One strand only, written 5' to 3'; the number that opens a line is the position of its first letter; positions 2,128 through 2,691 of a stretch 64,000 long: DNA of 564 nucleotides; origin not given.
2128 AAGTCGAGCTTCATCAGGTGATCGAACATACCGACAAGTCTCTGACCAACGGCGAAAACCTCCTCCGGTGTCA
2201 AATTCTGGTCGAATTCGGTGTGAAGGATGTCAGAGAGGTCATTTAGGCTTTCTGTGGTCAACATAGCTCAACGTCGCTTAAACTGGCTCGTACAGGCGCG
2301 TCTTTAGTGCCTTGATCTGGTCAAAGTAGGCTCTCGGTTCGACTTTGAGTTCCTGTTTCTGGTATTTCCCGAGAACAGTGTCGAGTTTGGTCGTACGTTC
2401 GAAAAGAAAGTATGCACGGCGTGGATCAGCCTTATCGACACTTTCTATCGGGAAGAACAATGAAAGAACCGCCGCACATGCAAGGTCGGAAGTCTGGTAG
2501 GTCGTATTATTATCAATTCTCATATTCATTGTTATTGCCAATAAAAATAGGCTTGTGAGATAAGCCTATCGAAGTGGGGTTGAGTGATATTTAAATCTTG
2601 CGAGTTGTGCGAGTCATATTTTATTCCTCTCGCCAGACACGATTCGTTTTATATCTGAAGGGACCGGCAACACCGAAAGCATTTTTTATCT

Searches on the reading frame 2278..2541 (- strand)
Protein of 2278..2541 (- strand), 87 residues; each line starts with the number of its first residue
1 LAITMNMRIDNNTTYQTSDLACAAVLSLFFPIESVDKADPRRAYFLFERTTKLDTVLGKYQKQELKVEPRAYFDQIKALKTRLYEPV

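Call 5: search_protein_families(library=ncbifam, proteins=[window:2278-2541:-], max_evalue=0.01)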
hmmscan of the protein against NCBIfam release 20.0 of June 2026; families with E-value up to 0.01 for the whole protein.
window:2278-2541:- (87 aa): 0 families

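Call 87: search_protein_families(library=pfam, proteins=[window:2278-2541:-], max_evalue=0.01)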
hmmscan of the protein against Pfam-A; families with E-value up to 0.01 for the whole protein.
window:2278-2541:- (87 aa): 1 family
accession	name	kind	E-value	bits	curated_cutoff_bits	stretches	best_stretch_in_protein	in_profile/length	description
PF18903.5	DUF5659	-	6.3e-13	48.8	23.6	1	12-84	1-74/75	Domain of unknown function (DUF5659)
